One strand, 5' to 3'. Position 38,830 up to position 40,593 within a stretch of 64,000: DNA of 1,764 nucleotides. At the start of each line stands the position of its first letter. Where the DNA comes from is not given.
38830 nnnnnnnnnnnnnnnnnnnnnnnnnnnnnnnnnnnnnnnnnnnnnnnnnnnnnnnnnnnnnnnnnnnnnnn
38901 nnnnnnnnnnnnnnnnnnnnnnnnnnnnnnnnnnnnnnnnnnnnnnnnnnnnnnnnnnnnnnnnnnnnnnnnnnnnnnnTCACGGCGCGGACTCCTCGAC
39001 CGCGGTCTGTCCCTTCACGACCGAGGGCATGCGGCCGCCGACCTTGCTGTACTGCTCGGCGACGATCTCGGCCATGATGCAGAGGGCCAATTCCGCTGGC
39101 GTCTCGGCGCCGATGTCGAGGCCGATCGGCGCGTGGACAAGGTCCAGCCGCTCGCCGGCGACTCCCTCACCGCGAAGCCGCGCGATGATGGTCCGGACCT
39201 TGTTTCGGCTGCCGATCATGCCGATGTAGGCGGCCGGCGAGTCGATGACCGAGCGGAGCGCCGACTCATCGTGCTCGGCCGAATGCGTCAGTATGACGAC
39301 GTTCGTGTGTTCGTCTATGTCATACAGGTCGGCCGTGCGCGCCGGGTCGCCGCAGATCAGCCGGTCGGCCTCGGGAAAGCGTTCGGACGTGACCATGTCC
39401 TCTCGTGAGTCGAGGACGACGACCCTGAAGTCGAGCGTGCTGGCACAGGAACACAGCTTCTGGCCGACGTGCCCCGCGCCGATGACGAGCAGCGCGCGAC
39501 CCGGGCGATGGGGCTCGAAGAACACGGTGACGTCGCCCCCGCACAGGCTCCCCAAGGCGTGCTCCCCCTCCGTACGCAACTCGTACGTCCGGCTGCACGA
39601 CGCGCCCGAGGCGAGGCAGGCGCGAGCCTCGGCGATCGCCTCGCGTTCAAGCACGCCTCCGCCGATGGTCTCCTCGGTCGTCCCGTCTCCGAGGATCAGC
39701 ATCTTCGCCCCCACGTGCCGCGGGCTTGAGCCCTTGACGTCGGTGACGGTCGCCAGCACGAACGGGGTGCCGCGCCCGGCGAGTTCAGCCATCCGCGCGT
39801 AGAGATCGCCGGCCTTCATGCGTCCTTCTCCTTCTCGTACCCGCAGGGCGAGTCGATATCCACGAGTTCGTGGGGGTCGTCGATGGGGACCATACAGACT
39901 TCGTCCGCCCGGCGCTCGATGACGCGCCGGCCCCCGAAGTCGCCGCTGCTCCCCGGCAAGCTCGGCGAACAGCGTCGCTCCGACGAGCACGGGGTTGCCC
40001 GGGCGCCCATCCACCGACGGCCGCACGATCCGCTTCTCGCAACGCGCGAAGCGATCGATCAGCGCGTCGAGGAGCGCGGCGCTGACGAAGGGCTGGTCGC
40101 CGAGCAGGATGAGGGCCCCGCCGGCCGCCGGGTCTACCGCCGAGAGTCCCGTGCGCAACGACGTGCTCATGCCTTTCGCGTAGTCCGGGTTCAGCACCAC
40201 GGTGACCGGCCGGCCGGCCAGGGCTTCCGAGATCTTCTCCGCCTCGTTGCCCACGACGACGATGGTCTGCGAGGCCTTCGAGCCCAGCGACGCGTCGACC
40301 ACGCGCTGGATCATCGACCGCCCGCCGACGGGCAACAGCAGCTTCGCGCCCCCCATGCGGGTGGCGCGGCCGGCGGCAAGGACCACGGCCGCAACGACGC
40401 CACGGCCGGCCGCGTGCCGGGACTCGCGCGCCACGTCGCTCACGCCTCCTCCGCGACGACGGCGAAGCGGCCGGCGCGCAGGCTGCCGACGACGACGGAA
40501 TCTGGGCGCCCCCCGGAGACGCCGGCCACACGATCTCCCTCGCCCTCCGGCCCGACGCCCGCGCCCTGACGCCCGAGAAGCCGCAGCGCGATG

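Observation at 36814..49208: Selenium-dependent molybdenum hydroxylase marker genes (yqeB, yqeC) beside two tandem three-subunit hydroxylases and a dedicated molybdate transporter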

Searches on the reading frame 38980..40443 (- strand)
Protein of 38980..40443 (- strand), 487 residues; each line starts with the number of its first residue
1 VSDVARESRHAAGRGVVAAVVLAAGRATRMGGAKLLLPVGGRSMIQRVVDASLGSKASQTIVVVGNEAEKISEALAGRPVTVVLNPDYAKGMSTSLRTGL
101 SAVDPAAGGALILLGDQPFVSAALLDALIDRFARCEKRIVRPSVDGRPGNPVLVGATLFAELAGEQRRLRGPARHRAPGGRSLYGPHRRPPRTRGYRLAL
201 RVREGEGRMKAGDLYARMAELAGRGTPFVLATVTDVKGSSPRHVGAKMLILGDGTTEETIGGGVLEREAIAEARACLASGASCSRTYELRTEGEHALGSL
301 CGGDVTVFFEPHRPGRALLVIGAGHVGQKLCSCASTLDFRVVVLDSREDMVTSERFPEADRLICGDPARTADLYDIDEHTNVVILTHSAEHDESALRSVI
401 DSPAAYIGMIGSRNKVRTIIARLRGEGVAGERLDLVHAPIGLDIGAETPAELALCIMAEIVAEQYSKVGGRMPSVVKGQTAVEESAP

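Call 5: search_protein_families(library=ncbifam, proteins=[window:38980-40443:-], max_evalue=0.001)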
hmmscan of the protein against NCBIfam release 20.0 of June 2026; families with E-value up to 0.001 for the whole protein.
window:38980-40443:- (487 aa): 36 families (the best 25 are shown)
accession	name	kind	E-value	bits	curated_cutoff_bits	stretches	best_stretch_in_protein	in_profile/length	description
NF045664.1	XdhC_rel_AOR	equivalog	8.6e-69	232.4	350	2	307-464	186-344/346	XdhC family aldehyde oxidoreductase maturation factor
TIGR02964.1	xanthine_xdhC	equivalog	3.7e-42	144.6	161.6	1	229-461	1-246/246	xanthine dehydrogenase accessory protein XdhC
TIGR03310.1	matur_MocA_YgfJ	equivalog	1.2e-41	142.8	186.45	1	19-163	2-146/188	molybdenum cofactor cytidylyltransferase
NF045665.1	NTPtran_DVU1551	equivalog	2.3e-32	112.4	315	1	17-166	1-150/359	DVU_1551 family NTP transferase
TIGR03202.1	pucB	equivalog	1.8e-23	83.3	235.05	1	18-164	2-154/192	xanthine dehydrogenase accessory protein PucB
NF045782.1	NicBOxredNboR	equivalog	3.7e-17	62.7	260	1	16-132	8-124/206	nicotine blue oxidoreductase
NF010935.0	PRK14355.1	equivalog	3.5e-16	58.9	718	1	17-134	4-123/459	bifunctional UDP-N-acetylglucosamine diphosphorylase/glucosamine-1-phosphate N-acetyltransferase GlmU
NF010933.0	PRK14353.1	equivalog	1.4e-15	56.9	505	1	17-134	6-126/453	bifunctional UDP-N-acetylglucosamine diphosphorylase/glucosamine-1-phosphate N-acetyltransferase GlmU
TIGR01173.1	glmU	equivalog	2.1e-15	56.5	366.85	1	18-131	2-116/452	bifunctional UDP-N-acetylglucosamine diphosphorylase/glucosamine-1-phosphate N-acetyltransferase GlmU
NF010932.0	PRK14352.1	equivalog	3.9e-15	55.5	611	1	16-133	6-127/488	bifunctional UDP-N-acetylglucosamine diphosphorylase/glucosamine-1-phosphate N-acetyltransferase GlmU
NF010934.1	PRK14354.1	equivalog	5.7e-14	51.5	450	1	19-133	2-116/447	bifunctional UDP-N-acetylglucosamine diphosphorylase/glucosamine-1-phosphate N-acetyltransferase GlmU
NF010940.0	PRK14360.1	equivalog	8e-13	47.7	602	1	17-135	2-122/452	bifunctional UDP-N-acetylglucosamine diphosphorylase/glucosamine-1-phosphate N-acetyltransferase GlmU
NF010938.0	PRK14358.1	equivalog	2.6e-11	42.8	500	1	18-132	9-124/481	bifunctional N-acetylglucosamine-1-phosphate uridyltransferase/glucosamine-1-phosphate acetyltransferase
NF053639.1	Mfer334_fam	equivalog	3.7e-11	43.3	260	1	19-137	2-131/209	pseudomurein biosynthesis protein PmurB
NF001457.0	PRK00317.1-3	equivalog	2.4e-10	40.3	164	1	18-134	3-115/200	molybdenum cofactor guanylyltransferase MobA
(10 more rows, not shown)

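Call 6: search_protein_families(library=pfam, proteins=[window:38980-40443:-], max_evalue=0.001)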
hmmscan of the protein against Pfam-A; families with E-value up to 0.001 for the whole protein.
window:38980-40443:- (487 aa): 6 families
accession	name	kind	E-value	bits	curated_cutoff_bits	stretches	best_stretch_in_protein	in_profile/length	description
PF13478.12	XdhC_C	-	4.2e-42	144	29.7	1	318-460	1-125/125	XdhC Rossmann domain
PF12804.13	NTP_transf_3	-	1.5e-36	126.4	27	1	19-164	1-143/160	MobA-like NTP transferase domain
PF02625.21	XdhC_CoxI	-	1.7e-21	76.3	24.3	1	224-287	4-67/68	XdhC and CoxI family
PF01128.25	IspD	-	1.4e-08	35.2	27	1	17-132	1-117/221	2-C-methyl-D-erythritol 4-phosphate cytidylyltransferase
PF02348.25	CTP_transf_3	-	0.00037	20.8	22.6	1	21-133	4-115/217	Cytidylyltransferase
PF02254.24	TrkA_N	-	0.00074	20.3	23.8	0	319-387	2-71/116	TrkA-N domain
